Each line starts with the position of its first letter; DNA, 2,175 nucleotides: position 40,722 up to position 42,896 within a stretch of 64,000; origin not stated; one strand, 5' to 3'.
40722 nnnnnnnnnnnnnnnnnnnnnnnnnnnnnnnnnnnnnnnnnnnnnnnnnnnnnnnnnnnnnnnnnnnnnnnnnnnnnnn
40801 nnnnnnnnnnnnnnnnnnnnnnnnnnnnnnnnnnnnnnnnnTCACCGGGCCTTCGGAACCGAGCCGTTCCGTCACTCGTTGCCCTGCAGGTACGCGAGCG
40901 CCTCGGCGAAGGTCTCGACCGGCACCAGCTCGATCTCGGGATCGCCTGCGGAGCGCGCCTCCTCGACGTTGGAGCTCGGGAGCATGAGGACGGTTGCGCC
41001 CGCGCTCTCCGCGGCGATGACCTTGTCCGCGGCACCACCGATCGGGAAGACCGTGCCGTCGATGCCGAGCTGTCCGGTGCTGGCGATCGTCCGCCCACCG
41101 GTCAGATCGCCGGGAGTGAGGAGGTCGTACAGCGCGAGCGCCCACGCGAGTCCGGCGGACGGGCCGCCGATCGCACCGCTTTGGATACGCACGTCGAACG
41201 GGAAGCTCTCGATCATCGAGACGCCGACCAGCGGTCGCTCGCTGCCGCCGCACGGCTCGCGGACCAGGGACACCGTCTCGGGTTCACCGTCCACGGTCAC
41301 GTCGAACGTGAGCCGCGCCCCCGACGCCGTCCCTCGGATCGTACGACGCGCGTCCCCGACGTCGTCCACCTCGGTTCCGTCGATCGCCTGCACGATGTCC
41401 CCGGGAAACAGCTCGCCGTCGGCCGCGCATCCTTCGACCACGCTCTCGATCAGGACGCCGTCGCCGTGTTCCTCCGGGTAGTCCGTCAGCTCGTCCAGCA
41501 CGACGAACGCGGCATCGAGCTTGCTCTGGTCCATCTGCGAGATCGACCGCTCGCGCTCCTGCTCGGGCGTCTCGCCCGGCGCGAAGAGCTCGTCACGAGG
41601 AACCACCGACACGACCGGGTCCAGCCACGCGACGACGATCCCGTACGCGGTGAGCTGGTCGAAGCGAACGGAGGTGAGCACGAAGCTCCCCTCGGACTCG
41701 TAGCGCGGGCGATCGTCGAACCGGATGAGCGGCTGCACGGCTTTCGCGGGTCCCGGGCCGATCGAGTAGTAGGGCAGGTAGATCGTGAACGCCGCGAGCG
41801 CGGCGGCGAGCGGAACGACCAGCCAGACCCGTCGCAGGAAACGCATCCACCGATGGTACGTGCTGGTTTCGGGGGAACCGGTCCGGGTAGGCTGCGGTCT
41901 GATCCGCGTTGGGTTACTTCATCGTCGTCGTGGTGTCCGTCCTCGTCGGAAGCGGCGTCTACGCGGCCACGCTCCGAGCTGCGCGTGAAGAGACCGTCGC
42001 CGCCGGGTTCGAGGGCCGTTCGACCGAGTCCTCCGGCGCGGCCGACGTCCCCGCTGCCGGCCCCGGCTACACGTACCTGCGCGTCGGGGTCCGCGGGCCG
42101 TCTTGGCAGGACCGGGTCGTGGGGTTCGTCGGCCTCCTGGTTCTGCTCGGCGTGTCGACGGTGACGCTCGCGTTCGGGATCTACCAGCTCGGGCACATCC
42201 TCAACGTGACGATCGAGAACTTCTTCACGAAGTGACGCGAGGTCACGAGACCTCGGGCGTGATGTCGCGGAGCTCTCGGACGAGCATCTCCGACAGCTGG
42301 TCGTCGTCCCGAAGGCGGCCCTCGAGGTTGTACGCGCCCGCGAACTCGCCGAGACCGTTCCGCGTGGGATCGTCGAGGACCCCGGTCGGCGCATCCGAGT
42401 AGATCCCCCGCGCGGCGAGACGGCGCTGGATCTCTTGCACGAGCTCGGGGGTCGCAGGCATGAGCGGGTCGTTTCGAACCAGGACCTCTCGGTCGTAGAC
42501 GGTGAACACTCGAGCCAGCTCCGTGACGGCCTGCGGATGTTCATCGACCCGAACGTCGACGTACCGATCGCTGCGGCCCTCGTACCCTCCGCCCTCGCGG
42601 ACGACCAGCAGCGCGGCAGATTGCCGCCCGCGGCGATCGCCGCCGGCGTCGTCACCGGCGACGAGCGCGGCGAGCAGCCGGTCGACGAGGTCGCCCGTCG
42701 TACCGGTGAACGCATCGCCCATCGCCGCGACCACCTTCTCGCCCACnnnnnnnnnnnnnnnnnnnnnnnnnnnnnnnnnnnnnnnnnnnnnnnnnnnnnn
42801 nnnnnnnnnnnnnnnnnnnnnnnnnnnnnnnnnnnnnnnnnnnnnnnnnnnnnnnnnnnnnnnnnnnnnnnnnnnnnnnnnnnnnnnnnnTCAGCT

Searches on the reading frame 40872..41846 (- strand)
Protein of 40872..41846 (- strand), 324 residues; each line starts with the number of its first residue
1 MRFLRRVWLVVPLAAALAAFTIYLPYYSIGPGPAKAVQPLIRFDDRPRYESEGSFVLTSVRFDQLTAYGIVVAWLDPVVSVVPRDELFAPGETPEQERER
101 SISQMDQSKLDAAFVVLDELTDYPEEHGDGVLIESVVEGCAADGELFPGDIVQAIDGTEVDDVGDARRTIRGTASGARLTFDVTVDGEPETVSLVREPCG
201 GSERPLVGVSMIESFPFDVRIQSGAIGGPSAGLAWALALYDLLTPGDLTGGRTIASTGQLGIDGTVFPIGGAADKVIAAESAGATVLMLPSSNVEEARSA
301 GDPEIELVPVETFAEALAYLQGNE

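Call 11: search_protein_families(library=pfam, proteins=[window:40872-41846:-], max_evalue=0.00001)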
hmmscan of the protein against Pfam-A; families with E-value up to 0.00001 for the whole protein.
window:40872-41846:- (324 aa): 3 families
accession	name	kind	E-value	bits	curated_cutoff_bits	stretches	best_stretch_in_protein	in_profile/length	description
PF05362.19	Lon_C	-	6.4e-12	45.9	21.1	1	219-299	98-178/205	Lon protease (S16) C-terminal proteolytic domain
PF13180.12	PDZ_2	-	3.4e-07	30.9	27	1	125-194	8-78/80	PDZ domain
PF17820.7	PDZ_6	-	3.3e-06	27.2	27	0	133-178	2-47/54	PDZ domain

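Call 49: search_protein_families(library=ncbifam, proteins=[window:40872-41846:-], max_evalue=0.00001)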
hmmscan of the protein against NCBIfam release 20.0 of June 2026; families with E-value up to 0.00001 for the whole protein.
window:40872-41846:- (324 aa): 7 families
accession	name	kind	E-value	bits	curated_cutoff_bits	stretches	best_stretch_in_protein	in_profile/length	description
NF041438.1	SepM_fam_S16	equivalog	1.5e-28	99.8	200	1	7-305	4-305/340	SepM family pheromone-processing serine protease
TIGR02902.1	spore_lonB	equivalog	5.6e-15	54.9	723.3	1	224-320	437-530/531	ATP-dependent protease LonB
TIGR00763.1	lon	equivalog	3.6e-10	39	608.05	1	221-297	692-768/795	endopeptidase La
TIGR02903.1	spore_lon_C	equivalog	1.1e-09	37.4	678.8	1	221-317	518-611/615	Lon family ATP-dependent protease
TIGR00764.1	lon_rel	equivalog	5.5e-09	35.1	516.6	1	226-318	498-590/608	ATP-dependent protease LonB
NF008053.0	PRK10787.1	equivalog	1.5e-07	29.9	891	1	222-311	669-761/784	endopeptidase La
TIGR02037.1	degP_htrA_DO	subfamily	4.3e-06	25.9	416.2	1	126-194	256-325/434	Do family serine endopeptidase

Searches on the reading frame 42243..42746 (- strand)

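Call 11: search_protein_families(library=pfam, proteins=[window:42243-42746:-], max_evalue=0.00001)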
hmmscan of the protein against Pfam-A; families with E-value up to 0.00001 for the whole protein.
window:42243-42746:- (167 aa): 2 families
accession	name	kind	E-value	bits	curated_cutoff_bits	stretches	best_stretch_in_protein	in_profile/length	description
PF06267.17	DUF1028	-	1.4e-22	80.9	26.2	1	2-77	120-193/193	Family of unknown function (DUF1028)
PF08823.16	PG_binding_2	-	7e-07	29.9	21.1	1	96-154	11-69/74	Putative peptidoglycan binding domain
